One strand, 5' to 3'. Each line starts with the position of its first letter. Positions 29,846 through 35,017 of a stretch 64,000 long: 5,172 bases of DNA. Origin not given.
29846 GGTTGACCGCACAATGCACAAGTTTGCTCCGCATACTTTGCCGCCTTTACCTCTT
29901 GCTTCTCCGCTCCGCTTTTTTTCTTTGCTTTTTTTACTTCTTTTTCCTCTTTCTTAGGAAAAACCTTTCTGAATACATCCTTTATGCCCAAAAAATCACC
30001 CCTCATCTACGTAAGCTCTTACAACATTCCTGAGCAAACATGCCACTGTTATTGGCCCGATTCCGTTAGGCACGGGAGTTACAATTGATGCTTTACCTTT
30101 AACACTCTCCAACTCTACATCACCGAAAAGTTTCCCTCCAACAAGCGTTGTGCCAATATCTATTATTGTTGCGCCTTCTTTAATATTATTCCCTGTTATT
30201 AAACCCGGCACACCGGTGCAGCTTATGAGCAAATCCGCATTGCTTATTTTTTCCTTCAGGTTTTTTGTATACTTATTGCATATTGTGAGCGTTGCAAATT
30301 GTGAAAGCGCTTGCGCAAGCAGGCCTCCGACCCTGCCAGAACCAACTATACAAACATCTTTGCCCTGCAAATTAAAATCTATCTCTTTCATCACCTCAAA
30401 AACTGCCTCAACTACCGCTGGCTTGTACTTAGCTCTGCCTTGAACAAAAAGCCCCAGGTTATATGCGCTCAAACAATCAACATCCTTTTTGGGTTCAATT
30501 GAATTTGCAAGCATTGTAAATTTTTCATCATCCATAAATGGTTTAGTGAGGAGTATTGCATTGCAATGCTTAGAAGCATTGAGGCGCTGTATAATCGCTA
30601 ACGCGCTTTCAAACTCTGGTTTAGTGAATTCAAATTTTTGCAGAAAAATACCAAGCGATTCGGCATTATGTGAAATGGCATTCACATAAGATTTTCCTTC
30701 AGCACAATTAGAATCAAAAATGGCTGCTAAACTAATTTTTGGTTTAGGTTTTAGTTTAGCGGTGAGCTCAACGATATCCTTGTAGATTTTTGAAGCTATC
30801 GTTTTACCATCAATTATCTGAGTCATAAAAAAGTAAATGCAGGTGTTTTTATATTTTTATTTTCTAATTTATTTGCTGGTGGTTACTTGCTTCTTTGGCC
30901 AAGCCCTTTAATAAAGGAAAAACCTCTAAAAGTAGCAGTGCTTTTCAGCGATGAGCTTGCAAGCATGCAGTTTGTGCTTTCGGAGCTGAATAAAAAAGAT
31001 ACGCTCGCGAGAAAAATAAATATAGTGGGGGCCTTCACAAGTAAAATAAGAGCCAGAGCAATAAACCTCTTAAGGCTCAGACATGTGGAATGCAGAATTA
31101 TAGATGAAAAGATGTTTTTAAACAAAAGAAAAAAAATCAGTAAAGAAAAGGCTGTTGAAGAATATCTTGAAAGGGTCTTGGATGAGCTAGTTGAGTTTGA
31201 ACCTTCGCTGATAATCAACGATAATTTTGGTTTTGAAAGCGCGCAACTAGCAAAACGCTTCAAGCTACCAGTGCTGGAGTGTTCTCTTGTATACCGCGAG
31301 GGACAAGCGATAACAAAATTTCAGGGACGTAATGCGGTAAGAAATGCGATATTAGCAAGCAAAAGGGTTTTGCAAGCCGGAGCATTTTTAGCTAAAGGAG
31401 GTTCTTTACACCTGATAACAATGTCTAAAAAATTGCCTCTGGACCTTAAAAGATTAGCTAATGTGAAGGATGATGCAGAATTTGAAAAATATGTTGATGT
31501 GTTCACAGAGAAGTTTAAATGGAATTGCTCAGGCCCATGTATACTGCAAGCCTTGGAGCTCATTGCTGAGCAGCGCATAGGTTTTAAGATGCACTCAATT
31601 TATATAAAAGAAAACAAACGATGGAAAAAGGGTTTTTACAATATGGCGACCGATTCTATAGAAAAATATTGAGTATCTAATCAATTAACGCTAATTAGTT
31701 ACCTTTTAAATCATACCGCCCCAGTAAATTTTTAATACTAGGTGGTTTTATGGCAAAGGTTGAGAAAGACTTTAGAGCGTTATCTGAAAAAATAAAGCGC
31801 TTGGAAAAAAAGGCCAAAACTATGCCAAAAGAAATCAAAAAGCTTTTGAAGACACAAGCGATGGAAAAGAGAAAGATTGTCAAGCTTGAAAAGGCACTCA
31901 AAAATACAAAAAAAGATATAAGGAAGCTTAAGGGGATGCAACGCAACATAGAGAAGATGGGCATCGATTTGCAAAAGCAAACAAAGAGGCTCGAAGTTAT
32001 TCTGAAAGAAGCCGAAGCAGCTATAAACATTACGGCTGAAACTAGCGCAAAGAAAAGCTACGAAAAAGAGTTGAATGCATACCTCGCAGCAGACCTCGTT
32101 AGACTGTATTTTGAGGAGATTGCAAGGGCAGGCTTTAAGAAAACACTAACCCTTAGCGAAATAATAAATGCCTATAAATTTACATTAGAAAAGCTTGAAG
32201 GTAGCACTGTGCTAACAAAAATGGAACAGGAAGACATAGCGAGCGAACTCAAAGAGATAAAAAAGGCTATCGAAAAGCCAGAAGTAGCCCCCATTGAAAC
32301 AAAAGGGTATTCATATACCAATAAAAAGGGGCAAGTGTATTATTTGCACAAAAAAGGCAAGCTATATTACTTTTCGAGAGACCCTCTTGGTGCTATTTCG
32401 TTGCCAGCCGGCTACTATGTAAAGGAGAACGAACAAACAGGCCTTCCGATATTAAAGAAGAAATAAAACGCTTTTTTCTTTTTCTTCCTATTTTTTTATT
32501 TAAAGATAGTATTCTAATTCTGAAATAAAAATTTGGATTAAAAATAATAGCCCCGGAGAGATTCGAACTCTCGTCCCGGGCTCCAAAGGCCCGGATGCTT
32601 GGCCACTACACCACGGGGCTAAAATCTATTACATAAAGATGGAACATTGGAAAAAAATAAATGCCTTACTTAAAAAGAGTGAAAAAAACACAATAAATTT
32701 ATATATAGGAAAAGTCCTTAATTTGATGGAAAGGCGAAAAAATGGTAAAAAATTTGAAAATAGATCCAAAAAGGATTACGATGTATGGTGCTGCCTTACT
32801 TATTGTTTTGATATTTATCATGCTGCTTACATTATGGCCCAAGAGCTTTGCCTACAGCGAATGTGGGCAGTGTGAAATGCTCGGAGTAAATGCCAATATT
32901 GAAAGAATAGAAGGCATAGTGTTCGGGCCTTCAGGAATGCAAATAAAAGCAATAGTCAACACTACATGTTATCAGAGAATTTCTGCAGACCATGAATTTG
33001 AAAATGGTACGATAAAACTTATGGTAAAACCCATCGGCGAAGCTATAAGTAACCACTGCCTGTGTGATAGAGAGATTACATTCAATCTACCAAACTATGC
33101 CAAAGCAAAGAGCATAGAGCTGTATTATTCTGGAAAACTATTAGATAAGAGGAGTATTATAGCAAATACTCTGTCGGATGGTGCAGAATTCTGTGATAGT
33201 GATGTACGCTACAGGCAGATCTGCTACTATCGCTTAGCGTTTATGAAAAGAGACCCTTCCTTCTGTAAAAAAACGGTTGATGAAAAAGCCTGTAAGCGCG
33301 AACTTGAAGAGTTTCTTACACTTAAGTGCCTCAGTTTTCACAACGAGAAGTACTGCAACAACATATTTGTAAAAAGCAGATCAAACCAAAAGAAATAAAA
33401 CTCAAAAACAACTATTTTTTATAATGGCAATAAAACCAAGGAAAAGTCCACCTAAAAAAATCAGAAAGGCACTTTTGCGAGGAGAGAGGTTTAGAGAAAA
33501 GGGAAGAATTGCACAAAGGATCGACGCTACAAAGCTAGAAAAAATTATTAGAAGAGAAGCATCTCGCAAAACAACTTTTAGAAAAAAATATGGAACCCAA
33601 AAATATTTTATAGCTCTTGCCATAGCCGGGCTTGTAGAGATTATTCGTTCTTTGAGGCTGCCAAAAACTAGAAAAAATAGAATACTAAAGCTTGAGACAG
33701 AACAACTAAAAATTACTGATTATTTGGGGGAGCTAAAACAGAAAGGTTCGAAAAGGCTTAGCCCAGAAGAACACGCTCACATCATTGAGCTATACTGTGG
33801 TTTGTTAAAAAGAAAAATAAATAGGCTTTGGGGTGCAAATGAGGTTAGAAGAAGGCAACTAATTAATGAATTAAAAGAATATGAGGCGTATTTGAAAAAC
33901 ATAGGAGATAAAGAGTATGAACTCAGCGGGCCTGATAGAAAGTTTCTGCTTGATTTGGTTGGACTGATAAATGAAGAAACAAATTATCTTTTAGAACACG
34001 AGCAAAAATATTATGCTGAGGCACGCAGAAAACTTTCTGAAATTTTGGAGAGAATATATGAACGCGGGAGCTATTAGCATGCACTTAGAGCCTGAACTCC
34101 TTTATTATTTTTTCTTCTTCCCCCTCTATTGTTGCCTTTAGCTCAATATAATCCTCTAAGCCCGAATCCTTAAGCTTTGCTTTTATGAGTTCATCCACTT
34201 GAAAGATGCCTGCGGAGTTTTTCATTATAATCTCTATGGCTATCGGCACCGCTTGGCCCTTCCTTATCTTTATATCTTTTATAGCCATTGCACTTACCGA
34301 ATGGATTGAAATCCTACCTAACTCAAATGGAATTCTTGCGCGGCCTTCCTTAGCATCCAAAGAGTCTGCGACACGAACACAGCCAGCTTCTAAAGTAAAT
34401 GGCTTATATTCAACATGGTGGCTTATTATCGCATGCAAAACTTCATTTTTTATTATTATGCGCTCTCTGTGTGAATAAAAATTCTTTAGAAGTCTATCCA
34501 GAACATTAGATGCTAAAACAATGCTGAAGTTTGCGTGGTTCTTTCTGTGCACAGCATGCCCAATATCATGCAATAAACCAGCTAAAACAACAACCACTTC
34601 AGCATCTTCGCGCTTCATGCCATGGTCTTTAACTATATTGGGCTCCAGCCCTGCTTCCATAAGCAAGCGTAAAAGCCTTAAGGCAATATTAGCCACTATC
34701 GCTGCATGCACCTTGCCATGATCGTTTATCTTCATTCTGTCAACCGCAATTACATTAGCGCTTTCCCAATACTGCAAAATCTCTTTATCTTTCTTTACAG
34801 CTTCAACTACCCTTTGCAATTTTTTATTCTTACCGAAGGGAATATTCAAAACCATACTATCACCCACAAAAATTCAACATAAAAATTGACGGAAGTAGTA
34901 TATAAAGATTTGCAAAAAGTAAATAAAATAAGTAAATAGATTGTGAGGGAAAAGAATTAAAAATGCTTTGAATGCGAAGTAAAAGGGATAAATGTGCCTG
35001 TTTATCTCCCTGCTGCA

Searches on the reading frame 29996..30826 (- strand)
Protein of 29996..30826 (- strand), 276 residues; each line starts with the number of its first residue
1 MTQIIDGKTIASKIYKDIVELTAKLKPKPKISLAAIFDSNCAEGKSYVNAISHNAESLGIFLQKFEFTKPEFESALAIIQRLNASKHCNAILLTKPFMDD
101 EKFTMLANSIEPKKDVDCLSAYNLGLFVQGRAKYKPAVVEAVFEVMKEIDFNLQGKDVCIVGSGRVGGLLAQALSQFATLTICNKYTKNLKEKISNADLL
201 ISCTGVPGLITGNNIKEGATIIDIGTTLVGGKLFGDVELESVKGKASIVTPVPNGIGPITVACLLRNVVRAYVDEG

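Call 20: search_protein_families(library=pfam, proteins=[window:29996-30826:-], max_evalue=0.001)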
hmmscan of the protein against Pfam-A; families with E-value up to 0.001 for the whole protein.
window:29996-30826:- (276 aa): 3 families
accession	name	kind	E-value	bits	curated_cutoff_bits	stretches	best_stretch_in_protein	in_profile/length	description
PF02882.25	THF_DHG_CYH_C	-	1.7e-42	144.9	27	1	121-272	2-156/160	Tetrahydrofolate dehydrogenase/cyclohydrolase, NAD(P)-binding domain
PF00763.28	THF_DHG_CYH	-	1.2e-14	55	32.8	1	5-117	1-115/115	Tetrahydrofolate dehydrogenase/cyclohydrolase, catalytic domain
PF01488.26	Shikimate_DH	-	0.00018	22.1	24.3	0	150-185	7-44/138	Shikimate / quinate 5-dehydrogenase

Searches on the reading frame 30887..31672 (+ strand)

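Call 20: search_protein_families(library=pfam, proteins=[window:30887-31672:+], max_evalue=0.001)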
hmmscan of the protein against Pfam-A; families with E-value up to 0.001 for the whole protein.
window:30887-31672:+ (261 aa): 0 families

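Call 76: search_protein_families(library=ncbifam, proteins=[window:30887-31672:+], max_evalue=1)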
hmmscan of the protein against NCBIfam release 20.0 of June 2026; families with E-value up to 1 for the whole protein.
window:30887-31672:+ (261 aa): 3 families
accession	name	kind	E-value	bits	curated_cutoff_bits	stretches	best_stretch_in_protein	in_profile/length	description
TIGR00711.1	efflux_EmrB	subfamily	0.075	11.8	230.2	1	18-81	194-256/485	DHA2 family efflux MFS transporter permease subunit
NF011577.0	PRK15001.1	equivalog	0.093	11.6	468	1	88-126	29-67/378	23S rRNA (guanine(1835)-N(2))-methyltransferase RlmG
TIGR01721.1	AMN-like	hypoth_equivalog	0.13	11.4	307.2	1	85-134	2-51/269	AMP nucleosidase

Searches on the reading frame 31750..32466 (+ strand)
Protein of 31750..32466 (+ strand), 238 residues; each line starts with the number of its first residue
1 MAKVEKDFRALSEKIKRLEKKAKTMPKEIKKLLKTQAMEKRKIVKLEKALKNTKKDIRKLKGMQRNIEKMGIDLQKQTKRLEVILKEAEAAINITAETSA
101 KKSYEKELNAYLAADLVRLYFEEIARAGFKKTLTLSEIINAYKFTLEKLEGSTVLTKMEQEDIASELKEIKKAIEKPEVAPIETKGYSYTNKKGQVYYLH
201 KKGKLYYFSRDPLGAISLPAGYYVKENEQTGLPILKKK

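Call 20: search_protein_families(library=pfam, proteins=[window:31750-32466:+], max_evalue=0.001)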
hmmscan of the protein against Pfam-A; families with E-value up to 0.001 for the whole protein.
window:31750-32466:+ (238 aa): 0 families

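Call 76: search_protein_families(library=ncbifam, proteins=[window:31750-32466:+], max_evalue=1)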
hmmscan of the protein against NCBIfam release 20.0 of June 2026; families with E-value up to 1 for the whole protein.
window:31750-32466:+ (238 aa): 11 families
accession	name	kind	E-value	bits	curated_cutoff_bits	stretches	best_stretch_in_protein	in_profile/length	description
TIGR02168.1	SMC_prok_B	equivalog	0.0006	17.7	567.35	1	3-176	690-858/1181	chromosome segregation protein SMC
TIGR04523.1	Mplasa_alph_rch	subfamily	0.0031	15.5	270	1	3-106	572-674/745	helix-rich protein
TIGR02169.1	SMC_prok_A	equivalog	0.021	12.5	729.4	1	3-179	735-911/1165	chromosome segregation protein SMC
TIGR01479.1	GMP_PMI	equivalog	0.077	11.8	372.95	1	25-180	22-178/467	mannose-1-phosphate guanylyltransferase/mannose-6-phosphate isomerase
NF058675.1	RcGTA_tape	equivalog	0.13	12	220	1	13-118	5-111/220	RcGTA-type gene transfer agent tail tape measure protein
TIGR03752.1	conj_TIGR03752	hypoth_equivalog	0.54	9.5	241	1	7-97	67-160/471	TIGR03752 family integrating conjugative element protein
TIGR00344.1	alaS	equivalog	0.61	8.2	457.05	1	4-101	714-813/847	alanine--tRNA ligase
NF008438.0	PRK11281.1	equivalog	0.63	7.7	991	1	3-112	77-193/1113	mechanosensitive channel MscK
TIGR04211.1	SH3_and_anchor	equivalog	0.67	9.5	65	1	6-91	66-151/198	TIGR04211 family SH3 domain-containing protein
NF053712.1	repair_DEAH_YoaA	equivalog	0.72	8.5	680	0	4-98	260-354/630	DNA repair helicase YoaA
NF041034.1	Rad50_Sulf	equivalog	0.95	7.2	1000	0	6-176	524-695/872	DNA double-strand break repair ATPase Rad50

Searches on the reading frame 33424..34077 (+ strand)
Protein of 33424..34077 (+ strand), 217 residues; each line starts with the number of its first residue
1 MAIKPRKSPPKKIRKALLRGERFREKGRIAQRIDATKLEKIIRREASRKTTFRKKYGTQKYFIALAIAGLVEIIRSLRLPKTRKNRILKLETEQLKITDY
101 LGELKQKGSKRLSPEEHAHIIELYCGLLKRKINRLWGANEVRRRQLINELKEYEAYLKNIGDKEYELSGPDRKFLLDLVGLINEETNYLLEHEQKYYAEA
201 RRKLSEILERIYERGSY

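Call 21: search_protein_families(library=pfam, proteins=[window:33424-34077:+], max_evalue=0.001)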
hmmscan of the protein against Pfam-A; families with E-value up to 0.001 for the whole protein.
window:33424-34077:+ (217 aa): 0 families

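Call 76: search_protein_families(library=ncbifam, proteins=[window:33424-34077:+], max_evalue=1)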
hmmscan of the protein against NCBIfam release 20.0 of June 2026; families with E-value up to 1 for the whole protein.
window:33424-34077:+ (217 aa): 1 family
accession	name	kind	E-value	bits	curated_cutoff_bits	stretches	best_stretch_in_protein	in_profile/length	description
TIGR03489.1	cas_csp1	equivalog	0.062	12.7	340.65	1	111-168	204-259/292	type I-PGING CRISPR-associated protein Cas7/Csp1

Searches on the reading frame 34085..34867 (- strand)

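Call 21: search_protein_families(library=pfam, proteins=[window:34085-34867:-], max_evalue=0.001)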
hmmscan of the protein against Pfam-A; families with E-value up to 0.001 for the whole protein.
window:34085-34867:- (260 aa): 1 family
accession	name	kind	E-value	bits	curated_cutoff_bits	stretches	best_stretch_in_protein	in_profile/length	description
PF01966.28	HD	-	6.7e-12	46.2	22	1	64-172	7-115/116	HD domain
